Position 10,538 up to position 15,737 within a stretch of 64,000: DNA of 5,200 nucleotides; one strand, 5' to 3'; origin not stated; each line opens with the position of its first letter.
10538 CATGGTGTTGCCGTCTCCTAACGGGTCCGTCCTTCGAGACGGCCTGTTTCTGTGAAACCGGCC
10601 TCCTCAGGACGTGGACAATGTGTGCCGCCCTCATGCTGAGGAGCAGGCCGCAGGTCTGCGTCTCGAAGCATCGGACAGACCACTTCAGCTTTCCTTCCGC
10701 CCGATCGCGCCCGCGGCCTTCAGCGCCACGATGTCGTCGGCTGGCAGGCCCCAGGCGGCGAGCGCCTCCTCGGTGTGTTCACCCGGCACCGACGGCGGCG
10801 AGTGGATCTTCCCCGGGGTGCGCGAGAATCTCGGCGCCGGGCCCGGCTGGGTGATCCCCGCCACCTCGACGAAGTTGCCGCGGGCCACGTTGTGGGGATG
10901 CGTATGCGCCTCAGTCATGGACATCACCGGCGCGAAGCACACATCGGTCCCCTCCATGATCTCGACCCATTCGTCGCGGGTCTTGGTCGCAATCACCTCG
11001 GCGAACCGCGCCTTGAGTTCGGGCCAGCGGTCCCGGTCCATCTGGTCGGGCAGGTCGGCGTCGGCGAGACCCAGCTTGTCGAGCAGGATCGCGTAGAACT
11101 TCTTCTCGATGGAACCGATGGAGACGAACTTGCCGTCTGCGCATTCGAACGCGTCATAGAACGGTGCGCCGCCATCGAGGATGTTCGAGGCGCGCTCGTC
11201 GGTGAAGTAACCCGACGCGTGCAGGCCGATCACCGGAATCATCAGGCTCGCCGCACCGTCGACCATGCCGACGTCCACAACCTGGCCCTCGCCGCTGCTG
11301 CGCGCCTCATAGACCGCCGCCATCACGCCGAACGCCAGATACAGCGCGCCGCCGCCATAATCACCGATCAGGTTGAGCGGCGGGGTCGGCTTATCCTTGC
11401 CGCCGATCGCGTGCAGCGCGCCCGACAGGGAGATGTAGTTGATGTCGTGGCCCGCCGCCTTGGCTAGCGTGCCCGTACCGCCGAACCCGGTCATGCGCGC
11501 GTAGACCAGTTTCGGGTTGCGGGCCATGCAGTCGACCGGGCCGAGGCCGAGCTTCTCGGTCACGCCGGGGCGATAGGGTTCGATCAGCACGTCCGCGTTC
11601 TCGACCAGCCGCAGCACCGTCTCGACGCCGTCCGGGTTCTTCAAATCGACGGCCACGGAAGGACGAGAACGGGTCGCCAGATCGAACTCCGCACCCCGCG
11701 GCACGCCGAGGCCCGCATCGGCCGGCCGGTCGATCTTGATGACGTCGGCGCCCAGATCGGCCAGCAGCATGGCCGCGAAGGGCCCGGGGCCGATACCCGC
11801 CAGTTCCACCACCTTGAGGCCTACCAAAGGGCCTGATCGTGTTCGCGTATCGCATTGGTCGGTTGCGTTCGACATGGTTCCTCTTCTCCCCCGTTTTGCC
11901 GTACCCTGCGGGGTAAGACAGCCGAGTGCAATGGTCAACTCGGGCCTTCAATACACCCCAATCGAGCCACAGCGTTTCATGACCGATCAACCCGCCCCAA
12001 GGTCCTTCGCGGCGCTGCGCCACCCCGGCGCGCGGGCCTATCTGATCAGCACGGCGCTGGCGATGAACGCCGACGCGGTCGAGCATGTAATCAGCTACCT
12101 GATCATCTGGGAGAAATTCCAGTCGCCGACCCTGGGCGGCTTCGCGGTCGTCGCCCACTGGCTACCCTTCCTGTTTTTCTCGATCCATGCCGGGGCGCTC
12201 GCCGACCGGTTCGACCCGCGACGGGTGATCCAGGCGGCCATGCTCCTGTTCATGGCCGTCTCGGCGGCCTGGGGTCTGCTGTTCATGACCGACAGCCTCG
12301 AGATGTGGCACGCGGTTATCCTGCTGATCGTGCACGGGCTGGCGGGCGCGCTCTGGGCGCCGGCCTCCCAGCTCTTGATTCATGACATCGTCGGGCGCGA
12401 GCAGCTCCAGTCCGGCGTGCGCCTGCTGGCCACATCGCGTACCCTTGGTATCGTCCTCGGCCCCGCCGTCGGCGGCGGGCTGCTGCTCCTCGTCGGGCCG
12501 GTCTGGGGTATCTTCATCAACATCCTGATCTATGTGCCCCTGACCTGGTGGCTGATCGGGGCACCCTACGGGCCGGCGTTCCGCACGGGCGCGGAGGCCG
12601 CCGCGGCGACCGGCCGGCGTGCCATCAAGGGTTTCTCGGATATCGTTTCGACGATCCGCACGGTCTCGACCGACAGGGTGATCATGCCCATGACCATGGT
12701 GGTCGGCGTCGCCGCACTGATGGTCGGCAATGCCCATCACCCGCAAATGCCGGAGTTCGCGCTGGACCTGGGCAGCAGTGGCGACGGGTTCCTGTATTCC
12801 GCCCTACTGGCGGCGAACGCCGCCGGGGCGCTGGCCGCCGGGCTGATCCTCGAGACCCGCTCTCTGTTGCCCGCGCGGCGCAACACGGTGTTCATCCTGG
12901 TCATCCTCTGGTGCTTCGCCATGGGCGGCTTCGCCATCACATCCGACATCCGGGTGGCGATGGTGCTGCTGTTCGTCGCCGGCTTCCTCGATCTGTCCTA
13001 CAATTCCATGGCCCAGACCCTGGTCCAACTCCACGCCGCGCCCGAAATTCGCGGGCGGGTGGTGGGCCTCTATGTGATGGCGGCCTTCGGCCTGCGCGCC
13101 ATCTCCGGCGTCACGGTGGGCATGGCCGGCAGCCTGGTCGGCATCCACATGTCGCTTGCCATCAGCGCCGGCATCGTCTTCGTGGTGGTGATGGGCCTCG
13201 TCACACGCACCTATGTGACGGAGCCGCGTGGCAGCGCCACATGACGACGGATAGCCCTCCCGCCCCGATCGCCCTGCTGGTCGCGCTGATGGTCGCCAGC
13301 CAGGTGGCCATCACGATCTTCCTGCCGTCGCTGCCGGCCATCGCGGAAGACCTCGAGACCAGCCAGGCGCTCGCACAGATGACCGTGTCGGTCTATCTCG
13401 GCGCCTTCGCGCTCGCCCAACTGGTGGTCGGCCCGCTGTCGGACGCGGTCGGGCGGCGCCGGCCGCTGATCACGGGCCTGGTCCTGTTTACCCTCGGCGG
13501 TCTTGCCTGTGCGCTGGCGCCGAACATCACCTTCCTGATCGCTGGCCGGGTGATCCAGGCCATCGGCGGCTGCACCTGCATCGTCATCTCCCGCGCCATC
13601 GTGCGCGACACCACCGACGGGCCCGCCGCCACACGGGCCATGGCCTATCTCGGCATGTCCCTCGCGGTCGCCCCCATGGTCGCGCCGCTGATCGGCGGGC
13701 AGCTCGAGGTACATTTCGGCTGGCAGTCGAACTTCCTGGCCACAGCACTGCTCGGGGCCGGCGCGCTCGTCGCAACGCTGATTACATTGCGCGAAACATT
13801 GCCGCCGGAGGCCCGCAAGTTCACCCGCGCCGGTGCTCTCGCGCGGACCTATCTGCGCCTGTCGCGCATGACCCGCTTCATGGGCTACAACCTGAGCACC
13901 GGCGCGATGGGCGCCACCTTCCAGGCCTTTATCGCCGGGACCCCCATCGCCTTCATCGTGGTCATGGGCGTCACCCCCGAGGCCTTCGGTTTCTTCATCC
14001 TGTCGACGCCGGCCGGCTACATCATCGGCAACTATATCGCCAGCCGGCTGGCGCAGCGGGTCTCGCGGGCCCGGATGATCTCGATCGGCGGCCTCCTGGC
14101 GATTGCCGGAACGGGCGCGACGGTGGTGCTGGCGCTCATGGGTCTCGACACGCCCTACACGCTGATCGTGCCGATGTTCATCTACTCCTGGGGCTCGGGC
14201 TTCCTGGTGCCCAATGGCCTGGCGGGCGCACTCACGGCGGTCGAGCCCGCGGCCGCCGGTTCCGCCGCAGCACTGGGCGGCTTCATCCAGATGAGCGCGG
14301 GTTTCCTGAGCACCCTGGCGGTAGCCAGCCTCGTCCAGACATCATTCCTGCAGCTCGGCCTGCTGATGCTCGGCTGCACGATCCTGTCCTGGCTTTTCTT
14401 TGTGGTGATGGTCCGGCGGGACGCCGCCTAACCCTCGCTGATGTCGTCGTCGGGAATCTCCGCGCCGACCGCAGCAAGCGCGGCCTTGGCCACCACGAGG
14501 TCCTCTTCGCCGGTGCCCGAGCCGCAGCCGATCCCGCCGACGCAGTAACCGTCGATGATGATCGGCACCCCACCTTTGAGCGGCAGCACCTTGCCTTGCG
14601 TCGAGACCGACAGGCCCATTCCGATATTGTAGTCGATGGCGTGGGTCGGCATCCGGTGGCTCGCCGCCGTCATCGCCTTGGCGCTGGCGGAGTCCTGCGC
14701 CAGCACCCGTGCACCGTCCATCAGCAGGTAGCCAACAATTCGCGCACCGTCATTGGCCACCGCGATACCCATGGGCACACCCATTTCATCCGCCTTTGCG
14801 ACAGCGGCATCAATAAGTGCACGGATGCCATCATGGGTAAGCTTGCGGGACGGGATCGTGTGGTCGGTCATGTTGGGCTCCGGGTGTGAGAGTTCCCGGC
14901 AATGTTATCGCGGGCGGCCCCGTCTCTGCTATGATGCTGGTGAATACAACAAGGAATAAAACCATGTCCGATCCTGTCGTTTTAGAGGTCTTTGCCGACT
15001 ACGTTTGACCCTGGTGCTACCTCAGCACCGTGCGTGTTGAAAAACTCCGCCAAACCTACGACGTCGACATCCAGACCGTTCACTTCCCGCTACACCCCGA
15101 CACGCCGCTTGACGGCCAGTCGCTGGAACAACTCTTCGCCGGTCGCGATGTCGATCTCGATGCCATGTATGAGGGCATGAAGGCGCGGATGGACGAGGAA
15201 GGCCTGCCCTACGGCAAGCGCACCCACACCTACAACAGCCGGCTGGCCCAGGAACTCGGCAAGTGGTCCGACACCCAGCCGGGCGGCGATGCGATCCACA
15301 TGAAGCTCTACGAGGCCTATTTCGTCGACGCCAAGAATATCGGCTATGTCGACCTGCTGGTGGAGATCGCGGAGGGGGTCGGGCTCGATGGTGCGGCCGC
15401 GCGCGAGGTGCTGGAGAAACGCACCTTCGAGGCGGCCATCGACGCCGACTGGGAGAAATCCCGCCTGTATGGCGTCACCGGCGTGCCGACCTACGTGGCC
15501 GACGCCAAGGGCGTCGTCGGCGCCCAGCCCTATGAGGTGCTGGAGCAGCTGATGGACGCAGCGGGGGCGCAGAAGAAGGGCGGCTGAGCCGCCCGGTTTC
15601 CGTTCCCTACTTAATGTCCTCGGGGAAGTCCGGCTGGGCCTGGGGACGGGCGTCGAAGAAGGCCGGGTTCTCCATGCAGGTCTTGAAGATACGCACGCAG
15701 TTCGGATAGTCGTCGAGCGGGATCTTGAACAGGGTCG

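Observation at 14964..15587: In-frame TGA exactly at the catalytic Cys of a DsbA/FrnE-like CPWC motif, followed by a hairpin: candidate selenoprotein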

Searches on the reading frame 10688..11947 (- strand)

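Call 31: search_protein_families(library=pfam, proteins=[window:10688-11947:-], max_evalue=0.00001)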
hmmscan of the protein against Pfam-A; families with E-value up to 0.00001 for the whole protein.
window:10688-11947:- (420 aa): 1 family
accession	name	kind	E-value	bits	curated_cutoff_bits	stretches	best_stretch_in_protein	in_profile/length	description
PF02515.22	CoA_transf_3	-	2.1e-87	294.1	23.3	1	41-392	1-366/366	CoA-transferase family III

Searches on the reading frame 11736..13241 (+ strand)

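Call 31: search_protein_families(library=pfam, proteins=[window:11736-13241:+], max_evalue=0.00001)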
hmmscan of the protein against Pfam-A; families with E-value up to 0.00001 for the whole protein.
window:11736-13241:+ (502 aa): 2 families
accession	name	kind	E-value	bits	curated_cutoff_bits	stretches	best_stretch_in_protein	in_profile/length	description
PF07690.21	MFS_1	-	7.5e-33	114.3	33.4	2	119-456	19-345/347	Major Facilitator Superfamily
PF05977.19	MFS_3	-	1.1e-25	90.5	27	1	90-486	3-388/524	Transmembrane secretion effector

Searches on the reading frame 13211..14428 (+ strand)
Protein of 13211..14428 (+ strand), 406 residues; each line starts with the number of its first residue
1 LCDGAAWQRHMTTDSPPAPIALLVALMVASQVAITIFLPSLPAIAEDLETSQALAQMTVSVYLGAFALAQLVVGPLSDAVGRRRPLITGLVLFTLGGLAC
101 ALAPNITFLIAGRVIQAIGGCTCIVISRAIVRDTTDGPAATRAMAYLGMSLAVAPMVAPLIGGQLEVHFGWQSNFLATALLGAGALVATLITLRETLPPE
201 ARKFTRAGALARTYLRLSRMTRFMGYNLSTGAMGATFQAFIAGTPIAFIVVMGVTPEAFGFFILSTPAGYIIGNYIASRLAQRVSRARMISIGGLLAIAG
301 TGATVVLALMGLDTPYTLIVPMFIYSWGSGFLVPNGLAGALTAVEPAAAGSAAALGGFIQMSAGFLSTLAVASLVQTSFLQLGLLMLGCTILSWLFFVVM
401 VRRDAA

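Call 31: search_protein_families(library=pfam, proteins=[window:13211-14428:+], max_evalue=0.00001)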
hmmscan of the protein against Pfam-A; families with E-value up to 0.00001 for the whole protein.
window:13211-14428:+ (406 aa): 2 families
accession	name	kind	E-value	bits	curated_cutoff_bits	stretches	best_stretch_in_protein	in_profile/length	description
PF07690.21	MFS_1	-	3.1e-43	148.4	33.4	1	26-367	4-346/347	Major Facilitator Superfamily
PF00083.30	Sugar_tr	-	5.9e-08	32.5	22.3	1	49-161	42-157/452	Sugar (and other) transporter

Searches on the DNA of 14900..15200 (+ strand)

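Call 52: search_rna_families(source=window, start=14900, end=15200, threshold=evalue, max_evalue=10)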
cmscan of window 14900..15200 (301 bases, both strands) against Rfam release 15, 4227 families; matches with E-value up to 10: 0.
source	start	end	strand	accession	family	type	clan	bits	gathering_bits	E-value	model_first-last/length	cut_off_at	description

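Call 63: build_rna_model(alignment_id=A2, structure=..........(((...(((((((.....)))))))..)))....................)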
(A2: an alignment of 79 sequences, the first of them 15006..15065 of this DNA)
Model R1 built from alignment A2 (79 sequences, 60 columns); structure: as given.
model positions 60; base pairs 10; branch points 0; effective number of sequences 3.8; information 0.93 bits per position. Calibrated on 0.2 Mb of random sequence (short: E-values are rough).
structure used (alignment columns):
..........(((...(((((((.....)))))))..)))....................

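Call 64: search_with_rna_model(model_id=R1, sources=[window, L033, L203, L205, L207, L208, L141, L154, L157, L173, L167, L150], max_evalue=10)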
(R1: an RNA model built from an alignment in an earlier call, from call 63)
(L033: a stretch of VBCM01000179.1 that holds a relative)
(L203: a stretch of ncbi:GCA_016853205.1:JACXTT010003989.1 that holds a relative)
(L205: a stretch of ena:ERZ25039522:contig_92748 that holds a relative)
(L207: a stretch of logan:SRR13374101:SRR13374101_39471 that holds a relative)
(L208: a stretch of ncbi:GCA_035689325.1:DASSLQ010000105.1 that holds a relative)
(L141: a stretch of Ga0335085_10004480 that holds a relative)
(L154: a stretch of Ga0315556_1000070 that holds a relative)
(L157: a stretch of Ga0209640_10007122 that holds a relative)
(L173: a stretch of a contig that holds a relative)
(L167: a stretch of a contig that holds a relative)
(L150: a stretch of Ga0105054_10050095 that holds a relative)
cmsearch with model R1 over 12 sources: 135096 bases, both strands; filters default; matches with E-value up to 10: 16.
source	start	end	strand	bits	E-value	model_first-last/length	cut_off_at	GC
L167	4024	4083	-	79.2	1.1e-18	1-60/60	no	0.58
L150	1916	1975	-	78.1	2.2e-18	1-60/60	no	0.52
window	15006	15065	+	75.7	9.7e-18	1-60/60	no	0.57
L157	3435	3494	+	73.6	3.5e-17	1-60/60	no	0.58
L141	2587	2646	-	71.8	1e-16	1-60/60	no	0.62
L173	10766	10825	+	70.7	2e-16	1-60/60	no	0.6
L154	1965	2024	+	68.9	6.1e-16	1-60/60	no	0.6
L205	2043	2102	+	52.5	1.3e-11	1-60/60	no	0.62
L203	2043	2102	+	47.1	3.7e-10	1-60/60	no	0.65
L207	2043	2102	+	31.1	6.7e-06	1-60/60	no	0.57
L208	2043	2102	+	24.6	0.00034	1-60/60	no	0.75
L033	3043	3102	+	21.3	0.0026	1-60/60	no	0.68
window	12691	12710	+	13.8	0.25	1-60/60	no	0.65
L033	3927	3949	+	12.7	0.5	1-60/60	no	0.48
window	9051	9094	+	9.6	3.4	1-60/60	no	0.66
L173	1151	1194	+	8.3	7.4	1-60/60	no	0.52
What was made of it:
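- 15016..15045 (+): Whole bacterial SECIS element: lower stem, internal loop, upper stem and apical loop. Covariance model score 75.7 bits, the only strong hit in the 64 kb window (call 64).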

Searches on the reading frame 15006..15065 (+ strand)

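Call 49: search_protein_families(library=pfam, proteins=[L173:6410-8317:+, L173:4144-5622:+, L173:318-4160:+, L173:8679-9512:-], max_evalue=0.00001)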
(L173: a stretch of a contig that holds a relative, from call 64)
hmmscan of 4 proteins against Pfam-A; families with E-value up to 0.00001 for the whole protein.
L173:6410-8317:+ (636 aa): 4 families
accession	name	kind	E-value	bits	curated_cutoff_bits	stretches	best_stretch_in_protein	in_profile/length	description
PF00009.33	GTP_EFTU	-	2.7e-32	112.3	26.5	1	2-164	5-185/188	Elongation factor Tu GTP binding domain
PF25461.1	Beta-barrel_SelB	-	1e-15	58.2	27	1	271-355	2-79/80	Selenocysteine-specific elongation factor, beta-barrel domain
PF09107.17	SelB-wing_3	-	5.2e-11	42.3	23.2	1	579-623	2-46/47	Elongation factor SelB, winged helix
PF03144.31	GTP_EFTU_D2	-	5.3e-07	30.4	30.3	1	191-255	1-70/73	Elongation factor Tu domain 2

L173:4144-5622:+ (493 aa): 1 family
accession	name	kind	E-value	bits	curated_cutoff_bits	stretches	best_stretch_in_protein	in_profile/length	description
PF02915.23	Rubrerythrin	-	1.4e-12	48.6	22.8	1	364-484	1-133/137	Rubrerythrin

L173:318-4160:+ (1281 aa): 6 families
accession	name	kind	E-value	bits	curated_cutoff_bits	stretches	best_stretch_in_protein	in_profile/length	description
PF13247.11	Fer4_11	-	1.2e-32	112.5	26.2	1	1039-1133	3-98/100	4Fe-4S dicluster domain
PF13237.11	Fer4_10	-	1e-10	41.8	25.5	1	1043-1090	6-53/53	4Fe-4S dicluster domain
PF12838.12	Fer4_7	-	4.9e-10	40.2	27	1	1046-1092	2-51/52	4Fe-4S dicluster domain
PF13187.11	Fer4_9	-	1.3e-06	28.7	27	0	916-935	34-50/52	4Fe-4S dicluster domain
PF12797.12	Fer4_2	-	4e-06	26.9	24.5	0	914-933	2-21/22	4Fe-4S binding domain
PF12837.12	Fer4_6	-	6.2e-06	26.4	25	0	916-935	3-22/24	4Fe-4S binding domain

L173:8679-9512:- (278 aa): 4 families
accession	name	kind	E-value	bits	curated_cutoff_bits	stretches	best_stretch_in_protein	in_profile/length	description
PF00581.25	Rhodanese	-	7.8e-19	68.5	22.2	1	176-266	2-101/102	Rhodanese-like domain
PF01022.26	HTH_5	-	8e-11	42.1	22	1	79-122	3-46/47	Bacterial regulatory protein, arsR family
PF12840.13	HTH_20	-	6.5e-06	26.5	27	0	80-122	6-49/51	Helix-turn-helix domain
PF12802.13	MarR_2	-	7e-06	26.6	27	0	81-124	8-53/61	MarR family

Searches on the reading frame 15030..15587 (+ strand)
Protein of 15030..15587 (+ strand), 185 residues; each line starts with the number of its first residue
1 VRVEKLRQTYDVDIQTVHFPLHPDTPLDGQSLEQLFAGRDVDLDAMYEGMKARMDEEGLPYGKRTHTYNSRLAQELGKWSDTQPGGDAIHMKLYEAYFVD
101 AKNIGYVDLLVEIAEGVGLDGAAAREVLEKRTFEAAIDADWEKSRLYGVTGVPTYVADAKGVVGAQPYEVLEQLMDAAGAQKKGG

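Call 28: find_encoding_contigs(protein=window:15030-15587:+, flank=10000, max_places=6)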
Protein window:15030-15587:+ (185 aa): 2 contigs read that carry it; 2 places shown.
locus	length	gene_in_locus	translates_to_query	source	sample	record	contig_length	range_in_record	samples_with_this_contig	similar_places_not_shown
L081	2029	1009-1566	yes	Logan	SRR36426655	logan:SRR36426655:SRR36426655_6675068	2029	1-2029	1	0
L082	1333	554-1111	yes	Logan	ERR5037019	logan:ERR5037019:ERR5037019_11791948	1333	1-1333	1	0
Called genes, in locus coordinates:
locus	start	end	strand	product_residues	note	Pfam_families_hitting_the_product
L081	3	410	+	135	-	?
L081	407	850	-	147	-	PF03928:HbpS-like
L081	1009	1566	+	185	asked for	PF01323:DSBA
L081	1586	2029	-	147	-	?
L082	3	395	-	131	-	?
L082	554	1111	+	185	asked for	PF01323:DSBA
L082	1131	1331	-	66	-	?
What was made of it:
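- Tried and rejected: Exact look-up of the 185-aa product returned only two short Logan contigs (call 28).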
